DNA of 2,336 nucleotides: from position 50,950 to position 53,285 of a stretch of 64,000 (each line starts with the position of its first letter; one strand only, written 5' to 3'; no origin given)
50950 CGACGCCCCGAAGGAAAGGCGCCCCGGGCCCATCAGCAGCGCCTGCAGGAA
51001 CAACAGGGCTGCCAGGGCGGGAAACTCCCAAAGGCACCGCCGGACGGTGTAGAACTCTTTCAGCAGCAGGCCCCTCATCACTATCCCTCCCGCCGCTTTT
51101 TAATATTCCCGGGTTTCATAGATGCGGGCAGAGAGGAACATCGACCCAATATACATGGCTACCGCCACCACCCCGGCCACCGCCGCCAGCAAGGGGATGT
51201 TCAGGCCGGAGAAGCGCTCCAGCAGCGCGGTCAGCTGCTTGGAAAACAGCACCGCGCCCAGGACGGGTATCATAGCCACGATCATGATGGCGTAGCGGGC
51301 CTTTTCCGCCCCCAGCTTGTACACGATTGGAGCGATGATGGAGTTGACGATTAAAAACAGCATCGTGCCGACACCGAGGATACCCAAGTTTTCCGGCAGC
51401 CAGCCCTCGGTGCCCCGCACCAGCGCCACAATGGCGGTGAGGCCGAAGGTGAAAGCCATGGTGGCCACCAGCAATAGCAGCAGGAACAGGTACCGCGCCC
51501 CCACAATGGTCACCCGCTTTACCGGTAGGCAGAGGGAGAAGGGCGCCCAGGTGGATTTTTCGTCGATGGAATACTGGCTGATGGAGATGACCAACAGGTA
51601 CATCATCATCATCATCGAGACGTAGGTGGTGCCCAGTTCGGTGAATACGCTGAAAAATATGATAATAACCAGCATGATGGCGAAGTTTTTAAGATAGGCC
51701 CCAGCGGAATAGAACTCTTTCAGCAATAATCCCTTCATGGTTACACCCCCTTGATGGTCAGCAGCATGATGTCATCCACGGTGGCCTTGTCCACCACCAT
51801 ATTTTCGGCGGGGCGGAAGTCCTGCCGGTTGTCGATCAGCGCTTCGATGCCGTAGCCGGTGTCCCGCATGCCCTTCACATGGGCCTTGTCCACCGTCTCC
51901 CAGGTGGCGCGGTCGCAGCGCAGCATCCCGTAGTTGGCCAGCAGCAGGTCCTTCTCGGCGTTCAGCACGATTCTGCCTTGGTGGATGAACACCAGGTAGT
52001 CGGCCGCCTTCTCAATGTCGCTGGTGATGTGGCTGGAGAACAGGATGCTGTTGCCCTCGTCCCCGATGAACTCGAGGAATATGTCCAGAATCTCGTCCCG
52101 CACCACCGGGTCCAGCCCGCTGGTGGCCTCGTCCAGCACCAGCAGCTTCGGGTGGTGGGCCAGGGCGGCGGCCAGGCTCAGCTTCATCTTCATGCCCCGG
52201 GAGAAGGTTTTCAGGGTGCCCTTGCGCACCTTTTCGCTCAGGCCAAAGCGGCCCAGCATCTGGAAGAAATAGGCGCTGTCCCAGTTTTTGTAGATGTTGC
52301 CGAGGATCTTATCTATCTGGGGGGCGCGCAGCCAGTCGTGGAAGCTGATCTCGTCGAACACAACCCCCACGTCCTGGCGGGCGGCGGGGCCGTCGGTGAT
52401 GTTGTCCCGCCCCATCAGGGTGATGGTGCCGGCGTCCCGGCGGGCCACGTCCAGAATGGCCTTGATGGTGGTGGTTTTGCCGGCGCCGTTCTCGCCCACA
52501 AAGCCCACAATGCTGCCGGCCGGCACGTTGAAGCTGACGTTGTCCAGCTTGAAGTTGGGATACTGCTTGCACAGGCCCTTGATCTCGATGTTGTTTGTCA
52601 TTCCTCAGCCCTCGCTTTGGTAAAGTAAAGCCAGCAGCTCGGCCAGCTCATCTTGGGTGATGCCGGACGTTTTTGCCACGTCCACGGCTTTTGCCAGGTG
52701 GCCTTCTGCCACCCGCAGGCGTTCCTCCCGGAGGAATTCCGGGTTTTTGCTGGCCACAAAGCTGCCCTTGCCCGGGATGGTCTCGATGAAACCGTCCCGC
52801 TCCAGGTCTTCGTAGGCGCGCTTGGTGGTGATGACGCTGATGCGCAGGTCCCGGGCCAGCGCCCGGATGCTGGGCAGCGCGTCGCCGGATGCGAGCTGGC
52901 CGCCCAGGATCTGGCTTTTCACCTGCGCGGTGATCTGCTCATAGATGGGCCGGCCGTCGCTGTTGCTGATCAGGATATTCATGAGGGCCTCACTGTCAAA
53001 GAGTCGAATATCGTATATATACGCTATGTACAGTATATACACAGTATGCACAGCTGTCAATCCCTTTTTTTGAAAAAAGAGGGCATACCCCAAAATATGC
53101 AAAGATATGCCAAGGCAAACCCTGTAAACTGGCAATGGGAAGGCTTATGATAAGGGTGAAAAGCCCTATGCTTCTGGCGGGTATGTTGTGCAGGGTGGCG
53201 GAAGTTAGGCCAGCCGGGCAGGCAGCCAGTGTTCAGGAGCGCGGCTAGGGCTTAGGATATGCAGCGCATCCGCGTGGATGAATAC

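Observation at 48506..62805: Five copies of an ~80-90 nt structured repeat with a conserved asymmetric core and compensatory stem changes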

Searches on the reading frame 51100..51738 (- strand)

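Call 57: search_protein_families(library=pfam, proteins=[window:51100-51738:-], max_evalue=0.01)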
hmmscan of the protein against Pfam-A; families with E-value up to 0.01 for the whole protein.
window:51100-51738:- (212 aa): 1 family
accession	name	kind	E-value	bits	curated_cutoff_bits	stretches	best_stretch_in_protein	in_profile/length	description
PF13346.12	ABC2_membrane_5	-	4.5e-31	108.4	25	1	3-208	1-205/205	ABC-2 family transporter protein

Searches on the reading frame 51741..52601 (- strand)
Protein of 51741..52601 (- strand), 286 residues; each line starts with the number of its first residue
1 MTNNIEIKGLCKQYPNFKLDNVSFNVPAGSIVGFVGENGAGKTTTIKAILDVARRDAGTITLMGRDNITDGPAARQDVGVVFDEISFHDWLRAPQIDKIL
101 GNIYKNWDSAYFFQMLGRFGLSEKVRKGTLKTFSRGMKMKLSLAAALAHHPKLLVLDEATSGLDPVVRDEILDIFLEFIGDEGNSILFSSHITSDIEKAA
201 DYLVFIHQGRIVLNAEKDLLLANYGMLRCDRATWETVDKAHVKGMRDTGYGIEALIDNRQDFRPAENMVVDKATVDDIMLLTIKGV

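Call 10: search_protein_families(library=ncbifam, proteins=[window:51741-52601:-])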
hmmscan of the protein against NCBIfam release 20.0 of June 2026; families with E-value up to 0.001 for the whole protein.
window:51741-52601:- (286 aa): 187 families (the best 25 are shown)
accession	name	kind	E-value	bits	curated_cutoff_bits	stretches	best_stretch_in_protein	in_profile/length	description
NF047565.1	PSM_export_PmtA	equivalog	1.7e-69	234.3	350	1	3-281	1-278/282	phenol-soluble modulin export ABC transporter ATP-binding protein PmtA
TIGR01188.1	drrA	subfamily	4.6e-42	144.3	312.45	1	12-219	1-210/302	daunorubicin resistance ABC transporter, ATP-binding protein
TIGR03740.1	galliderm_ABC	subfamily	5.4e-36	124.3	309.75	1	6-216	2-207/223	lantibiotic protection ABC transporter ATP-binding subunit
NF033858.1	ABC2_perm_RbbA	equivalog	3e-34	118.1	1050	1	4-238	266-502/909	ribosome-associated ATPase/putative transporter RbbA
TIGR03522.1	GldA_ABC_ATP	equivalog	8e-33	114.2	402.6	1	5-220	3-219/301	gliding motility-associated ABC transporter ATP-binding subunit GldA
TIGR03864.1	PQQ_ABC_ATP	hypoth_equivalog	2.7e-32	112.1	302.25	1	5-222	2-221/236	ABC transporter, ATP-binding subunit, PQQ-dependent alcohol dehydrogenase system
NF010060.0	PRK13537.1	equivalog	1.2e-30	106.5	521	1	3-222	14-235/314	nodulation factor ABC transporter ATP-binding protein NodI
TIGR04521.1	ECF_ATPase_2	equivalog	2.3e-29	102.4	330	2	114-227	126-239/279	energy-coupling factor transporter ATPase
NF010059.0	PRK13536.1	equivalog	4.5e-28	98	549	1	4-219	43-260/342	nodulation factor ABC transporter ATP-binding protein NodI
NF047568.1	PSM_export_PmtC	equivalog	3.4e-27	95.6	375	1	6-216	2-203/290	phenol-soluble modulin export ABC transporter ATP-binding protein PmtC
TIGR01288.1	nodI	equivalog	2e-26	92.7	424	1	5-221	5-223/303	nodulation factor ABC transporter ATP-binding protein NodI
TIGR04520.1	ECF_ATPase_1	equivalog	8e-26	91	315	2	124-224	128-227/269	energy-coupling factor transporter ATPase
TIGR04406.1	LPS_export_lptB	equivalog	1.7e-24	86.4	240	1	6-223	3-225/239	LPS export ABC transporter ATP-binding protein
TIGR02315.1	ABC_phnC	equivalog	1e-23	84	266.1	1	5-216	2-229/243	phosphonate ABC transporter ATP-binding protein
NF010158.0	PRK13637.1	equivalog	5.2e-23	81.6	390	1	16-218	20-230/287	energy-coupling factor transporter ATPase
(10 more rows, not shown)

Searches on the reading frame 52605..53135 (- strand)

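Call 10: search_protein_families(library=ncbifam, proteins=[window:52605-53135:-])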
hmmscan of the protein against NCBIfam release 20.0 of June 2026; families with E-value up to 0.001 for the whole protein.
window:52605-53135:- (176 aa): 22 families
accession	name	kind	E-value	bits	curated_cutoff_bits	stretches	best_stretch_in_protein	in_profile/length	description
NF047563.1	modulin_PmtR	equivalog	2.5e-39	134.2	200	1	52-175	1-124/125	PSM export ABC transporter transcriptional regulator PmtR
NF052282.1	PLP_TF_PdxR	equivalog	4.5e-21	75.4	320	1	63-138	1-76/448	MocR-like pyridoxine biosynthesis transcription factor PdxR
NF052286.1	ecto_TF_EhuR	exception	6.8e-17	61.1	480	1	62-162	10-107/458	MocR-like ectoine utilization transcription factor EhuR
NF053730.1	TransRegRv1152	equivalog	1.7e-15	57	170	1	55-163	8-110/120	Rv1152 family transcriptional regulator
NF052290.2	MocR_like_YczR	exception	5.1e-15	55.1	487.4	1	49-167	4-121/458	MocR-like transcription factor YczR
NF052281.1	rhizopine_MocR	equivalog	1.3e-13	50.5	650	1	52-137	7-92/479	rhizopine catabolism transcriptional regulator MocR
TIGR02018.2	his_ut_repres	equivalog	1.9e-11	43.8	220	1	65-132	1-68/226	histidine utilization transcriptional repressor HutC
NF052285.1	GABA_TF_GabR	exception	4.4e-11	42.3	600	1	65-130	1-66/456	MocR-like transcriptional regulator GabR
NF007292.0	PRK09764.1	equivalog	7.1e-10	38.5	281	1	62-129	4-71/240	GntR family transcriptional regulator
TIGR02325.1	C_P_lyase_phnF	equivalog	4.3e-09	36.3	156.8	1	59-149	4-94/238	phosphonate metabolism transcriptional regulator PhnF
TIGR02404.1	trehalos_R_Bsub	equivalog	2.9e-08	33.7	211.95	1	65-131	2-68/233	trehalose operon repressor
NF007442.0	PRK09990.1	equivalog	3.2e-07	30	301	1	59-131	6-78/256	transcriptional regulator GlcC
NF012025.0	PRK15481.1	equivalog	6.4e-07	28.4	573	1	66-133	9-76/432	MocR-like B6 salvage transcription factor PtsJ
NF008571.0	PRK11523.1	equivalog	9.8e-07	28.5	396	1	60-134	5-79/258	transcriptional regulator ExuR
TIGR03337.1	phnR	equivalog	2.2e-06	27.5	296.75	1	65-130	3-68/231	phosphonate utilization transcriptional regulator PhnR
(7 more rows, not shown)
